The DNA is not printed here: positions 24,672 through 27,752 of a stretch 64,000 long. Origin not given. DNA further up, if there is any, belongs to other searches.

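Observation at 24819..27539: Giant M23-like protein with three 450-bp in-frame tandem repeats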

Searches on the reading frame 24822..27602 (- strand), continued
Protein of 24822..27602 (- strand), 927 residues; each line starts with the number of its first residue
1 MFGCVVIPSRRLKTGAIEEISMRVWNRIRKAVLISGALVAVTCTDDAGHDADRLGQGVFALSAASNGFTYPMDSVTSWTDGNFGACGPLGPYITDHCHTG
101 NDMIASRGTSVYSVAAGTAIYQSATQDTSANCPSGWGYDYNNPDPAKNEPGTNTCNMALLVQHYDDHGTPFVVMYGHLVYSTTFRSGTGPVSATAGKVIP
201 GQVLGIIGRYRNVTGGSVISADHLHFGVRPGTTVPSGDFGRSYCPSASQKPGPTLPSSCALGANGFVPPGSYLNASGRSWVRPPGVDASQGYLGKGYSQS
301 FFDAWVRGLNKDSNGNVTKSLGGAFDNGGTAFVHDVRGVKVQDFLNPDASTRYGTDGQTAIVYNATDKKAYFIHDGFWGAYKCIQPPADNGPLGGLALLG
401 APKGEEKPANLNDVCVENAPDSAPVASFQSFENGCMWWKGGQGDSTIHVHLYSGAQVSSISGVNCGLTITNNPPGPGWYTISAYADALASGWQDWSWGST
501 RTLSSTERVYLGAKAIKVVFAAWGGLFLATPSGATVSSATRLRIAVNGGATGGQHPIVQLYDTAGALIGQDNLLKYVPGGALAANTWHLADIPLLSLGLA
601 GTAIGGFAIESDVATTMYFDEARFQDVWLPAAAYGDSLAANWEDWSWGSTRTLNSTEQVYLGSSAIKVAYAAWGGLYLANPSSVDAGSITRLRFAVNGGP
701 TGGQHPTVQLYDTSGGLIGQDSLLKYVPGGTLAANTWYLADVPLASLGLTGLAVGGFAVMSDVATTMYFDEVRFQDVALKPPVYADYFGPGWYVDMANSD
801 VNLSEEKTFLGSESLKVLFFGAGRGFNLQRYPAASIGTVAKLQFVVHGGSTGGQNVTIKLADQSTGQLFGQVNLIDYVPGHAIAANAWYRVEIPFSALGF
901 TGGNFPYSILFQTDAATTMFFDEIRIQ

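Call 30: search_protein_families(library=pfam, proteins=[P0009, P0010, P0012, P0014, P0017, P0036, P0023, P0033, P0153, P0018], max_evalue=0.01)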
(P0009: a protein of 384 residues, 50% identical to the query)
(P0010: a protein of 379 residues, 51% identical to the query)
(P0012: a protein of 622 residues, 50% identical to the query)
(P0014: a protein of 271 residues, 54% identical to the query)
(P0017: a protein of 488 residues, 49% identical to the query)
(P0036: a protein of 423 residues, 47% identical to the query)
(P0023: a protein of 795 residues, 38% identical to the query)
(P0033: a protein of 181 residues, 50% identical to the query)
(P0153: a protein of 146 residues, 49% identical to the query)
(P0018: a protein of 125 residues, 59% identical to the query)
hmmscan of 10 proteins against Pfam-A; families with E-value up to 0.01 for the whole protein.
P0009 (384 aa): 1 family
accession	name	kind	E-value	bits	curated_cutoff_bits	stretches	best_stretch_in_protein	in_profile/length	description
PF01551.29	Peptidase_M23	-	1.1e-08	35.5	28.7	1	115-242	3-89/96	Peptidase family M23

P0010 (379 aa): 1 family
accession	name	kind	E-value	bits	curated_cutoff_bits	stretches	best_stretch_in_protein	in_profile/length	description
PF01551.29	Peptidase_M23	-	1.2e-11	45.1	28.7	1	104-217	3-90/96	Peptidase family M23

P0012 (622 aa): 1 family
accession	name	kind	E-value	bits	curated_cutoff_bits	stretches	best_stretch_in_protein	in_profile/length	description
PF01551.29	Peptidase_M23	-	4.4e-11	43.3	28.7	1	70-186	2-89/96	Peptidase family M23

P0014 (271 aa): 2 families
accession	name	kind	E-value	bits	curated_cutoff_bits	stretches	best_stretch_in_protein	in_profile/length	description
PF01551.29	Peptidase_M23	-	1.2e-06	29.1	28.7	1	124-238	3-89/96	Peptidase family M23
PF14382.12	ECR1_N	-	0.00053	20.2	27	0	209-232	4-27/38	Exosome complex exonuclease RRP4 N-terminal region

P0017 (488 aa): 1 family
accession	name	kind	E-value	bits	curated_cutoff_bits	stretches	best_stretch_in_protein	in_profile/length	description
PF01551.29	Peptidase_M23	-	2.4e-08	34.5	28.7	1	72-190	3-89/96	Peptidase family M23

P0036 (423 aa): 1 family
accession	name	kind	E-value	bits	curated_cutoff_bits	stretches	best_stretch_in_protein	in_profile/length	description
PF01551.29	Peptidase_M23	-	1.7e-06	28.6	28.7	1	134-250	3-88/96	Peptidase family M23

P0023 (795 aa): 1 family
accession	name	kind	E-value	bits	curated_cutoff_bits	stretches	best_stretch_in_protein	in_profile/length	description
PF01551.29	Peptidase_M23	-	1.9e-06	28.4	28.7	1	82-199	2-91/96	Peptidase family M23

P0033 (181 aa): 1 family
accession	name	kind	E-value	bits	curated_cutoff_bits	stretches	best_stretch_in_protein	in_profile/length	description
PF01551.29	Peptidase_M23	-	3.5e-07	30.8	28.7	1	74-175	3-73/96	Peptidase family M23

P0153 (146 aa): 1 family
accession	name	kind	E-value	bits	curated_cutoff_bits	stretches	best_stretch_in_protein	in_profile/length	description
PF01551.29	Peptidase_M23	-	0.0029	18.2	28.7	1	72-95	3-26/96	Peptidase family M23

P0018 (125 aa): 0 families

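Call 31: search_protein_families(library=pfam, proteins=[P0015, P0021, P0024, P0026, P0040, P0047, P0050, P0062, P0078, P0142], max_evalue=0.01)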
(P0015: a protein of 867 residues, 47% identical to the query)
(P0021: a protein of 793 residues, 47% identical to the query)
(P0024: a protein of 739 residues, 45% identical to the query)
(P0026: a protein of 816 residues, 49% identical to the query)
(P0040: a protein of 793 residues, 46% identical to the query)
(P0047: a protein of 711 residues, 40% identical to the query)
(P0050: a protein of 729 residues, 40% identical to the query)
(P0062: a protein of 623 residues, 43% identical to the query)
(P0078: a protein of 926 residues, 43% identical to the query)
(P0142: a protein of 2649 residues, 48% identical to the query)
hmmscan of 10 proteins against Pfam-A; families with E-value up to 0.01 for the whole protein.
P0015 (867 aa): 0 families

P0021 (793 aa): 0 families

P0024 (739 aa): 0 families

P0026 (816 aa): 0 families

P0040 (793 aa): 1 family
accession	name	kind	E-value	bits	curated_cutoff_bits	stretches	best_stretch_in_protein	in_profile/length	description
PF01551.29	Peptidase_M23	-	7.7e-08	32.9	28.7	1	125-225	14-91/96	Peptidase family M23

P0047 (711 aa): 0 families

P0050 (729 aa): 0 families

P0062 (623 aa): 0 families

P0078 (926 aa): 0 families

P0142 (2649 aa): 2 families
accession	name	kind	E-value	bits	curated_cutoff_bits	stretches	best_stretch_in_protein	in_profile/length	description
PF05257.22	CHAP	-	3.9e-07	30.9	26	1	67-152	10-80/81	CHAP domain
PF19526.4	Slr4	-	0.0098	15.6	25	0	608-662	224-278/370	S-layer protein Slr4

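Call 58: search_protein_families(library=pfam, alignment_id=A5, max_evalue=0.0001)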
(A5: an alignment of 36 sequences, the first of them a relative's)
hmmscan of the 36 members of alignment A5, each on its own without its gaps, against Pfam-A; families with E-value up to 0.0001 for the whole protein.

A. member 1, P0008 (832 aa): 3 families
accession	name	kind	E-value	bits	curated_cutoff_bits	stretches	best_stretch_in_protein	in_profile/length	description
PF01551.29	Peptidase_M23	-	5.4e-16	59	28.7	1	706-792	3-91/96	Peptidase family M23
PF21582.3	CBM30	-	4.7e-12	46.6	27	0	397-459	73-138/170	Carbohydrate binding domain 30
PF18329.7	SGBP_B_XBD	-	2.2e-05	25.1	26.4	0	15-145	8-145/186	Surface glycan-binding protein B xyloglucan binding domain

B. families by the number of members that match (of 36 scanned): 59 families (the first 25 are shown)
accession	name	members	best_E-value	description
PF01551.29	Peptidase_M23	6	1.8e-21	Peptidase family M23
PF05593.20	RHS_repeat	5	1.4e-79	RHS Repeat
PF21582.3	CBM30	5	4.7e-12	Carbohydrate binding domain 30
PF00041.27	fn3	4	4.8e-45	Fibronectin type III domain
PF12891.13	Glyco_hydro_44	3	6.9e-66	Glycoside hydrolase family 44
PF25788.1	Ig_Rha78A_N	3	2.8e-25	Rha78A-like, N-terminal immunoglobulin domain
PF15607.11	Ntox44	2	1.2e-18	Bacterial toxin 44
PF03534.18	SpvB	2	3.2e-18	Salmonella virulence plasmid 65kDa B protein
PF07691.17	PA14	2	7.3e-14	PA14 domain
PF13517.12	FG-GAP_3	2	8.1e-13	FG-GAP-like repeat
PF22544.2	HYDIN_VesB_CFA65-like_Ig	2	8.1e-11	HYDIN/CFA65/VesB-like, Ig-like domain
PF18329.7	SGBP_B_XBD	2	6.4e-10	Surface glycan-binding protein B xyloglucan binding domain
PF03425.19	CBM_11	2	8e-10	Carbohydrate binding domain (family 11)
PF22073.2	Cep192_D4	2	2e-09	Cep192 domain 4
PF20041.5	DUF6443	2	1.4e-07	Domain of unknown function (DUF6443)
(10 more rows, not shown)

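Call 76: search_protein_families(library=pfam, proteins=[P0053, P0088, P0079, P0025, P0019, P0044, P0037, P0084], max_evalue=0.001)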
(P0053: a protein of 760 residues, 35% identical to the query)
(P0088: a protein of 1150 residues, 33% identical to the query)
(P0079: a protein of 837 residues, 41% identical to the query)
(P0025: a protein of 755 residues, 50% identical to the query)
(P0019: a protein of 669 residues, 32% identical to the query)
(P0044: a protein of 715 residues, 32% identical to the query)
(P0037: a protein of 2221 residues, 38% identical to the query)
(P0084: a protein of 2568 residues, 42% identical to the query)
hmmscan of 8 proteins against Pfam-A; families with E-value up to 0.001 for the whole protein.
P0053 (760 aa): 2 families
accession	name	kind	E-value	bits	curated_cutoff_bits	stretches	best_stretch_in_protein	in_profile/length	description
PF01551.29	Peptidase_M23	-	1.9e-16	60.5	28.7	1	101-195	4-91/96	Peptidase family M23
PF00030.24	Crystall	-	8.8e-06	26.2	25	0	420-457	2-39/82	Beta/Gamma crystallin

P0088 (1150 aa): 2 families
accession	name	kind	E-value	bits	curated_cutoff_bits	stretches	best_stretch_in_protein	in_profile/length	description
PF00030.24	Crystall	-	4.7e-08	33.5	25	0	394-429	45-80/82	Beta/Gamma crystallin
PF08964.15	Crystall_3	-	2.1e-05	25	27.3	0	390-459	3-74/86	Beta/Gamma crystallin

P0079 (837 aa): 2 families
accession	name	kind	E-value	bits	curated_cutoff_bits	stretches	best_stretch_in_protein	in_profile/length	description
PF01551.29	Peptidase_M23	-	6e-09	36.4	28.7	1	38-136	2-87/96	Peptidase family M23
PF03160.20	Calx-beta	-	5.8e-05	23.5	27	1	446-504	60-118/119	Calx-beta domain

P0025 (755 aa): 1 family
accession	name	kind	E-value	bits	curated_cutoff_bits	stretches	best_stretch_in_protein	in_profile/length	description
PF15607.11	Ntox44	-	1e-07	32.7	24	1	646-741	6-99/104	Bacterial toxin 44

P0019 (669 aa): 2 families
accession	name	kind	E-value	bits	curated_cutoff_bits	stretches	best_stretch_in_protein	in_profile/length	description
PF01551.29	Peptidase_M23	-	9.7e-16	58.2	28.7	1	546-639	2-95/96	Peptidase family M23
PF21582.3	CBM30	-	2.7e-06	27.9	27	0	238-296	77-139/170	Carbohydrate binding domain 30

P0044 (715 aa): 1 family
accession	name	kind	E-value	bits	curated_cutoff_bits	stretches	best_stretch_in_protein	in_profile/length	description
PF01551.29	Peptidase_M23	-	1.8e-21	76.5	28.7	1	599-690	2-96/96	Peptidase family M23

P0037 (2221 aa): 6 families
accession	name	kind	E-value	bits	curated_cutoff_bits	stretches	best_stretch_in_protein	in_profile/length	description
PF22544.2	HYDIN_VesB_CFA65-like_Ig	-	8.1e-11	42.5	25.5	1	1619-1710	7-97/100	HYDIN/CFA65/VesB-like, Ig-like domain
PF22073.2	Cep192_D4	-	2e-09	38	35.5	1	1615-1715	4-110/112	Cep192 domain 4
PF07610.17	DUF1573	-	6.3e-07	29.8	26.1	1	1618-1707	4-90/98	Protein of unknown function (DUF1573)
PF12371.14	TMEM131_like_N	-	1.1e-06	29.2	28.8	1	1615-1699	3-83/84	Transmembrane protein 131-like N-terminal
PF15780.11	ASH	-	1.5e-06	28.7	27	1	1616-1706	6-96/98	Abnormal spindle-like microcephaly-assoc'd, ASPM-SPD-2-Hydin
PF24770.2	Ig-CFAP74_2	-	2.1e-05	25.5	27.4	1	1654-1714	120-180/185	CFAP74 second Ig-like domain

P0084 (2568 aa): 4 families
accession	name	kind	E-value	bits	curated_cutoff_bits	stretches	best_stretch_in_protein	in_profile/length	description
PF05593.20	RHS_repeat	-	1.9e-32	111.4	22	5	1922-1960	1-35/38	RHS Repeat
PF03534.18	SpvB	-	3.2e-18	66.4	22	1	121-286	3-186/287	Salmonella virulence plasmid 65kDa B protein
PF13517.12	FG-GAP_3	-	2.1e-12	47.9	26.9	3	414-481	1-60/61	FG-GAP-like repeat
PF20041.5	DUF6443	-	3.5e-06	27.7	27.8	1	1106-1189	6-89/137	Domain of unknown function (DUF6443)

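Call 79: find_related_loci(query=window:24822-27539:-, collection=viral_contigs, flank=5000)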
Query window:24822-27539:- (906 aa) in viral_contigs; peptide patterns used: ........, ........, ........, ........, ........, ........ (x = any residue, [..] = any of these).
4 stretches matched a pattern, but none encodes a relative of the query by tblastn (E <= 1e-3).
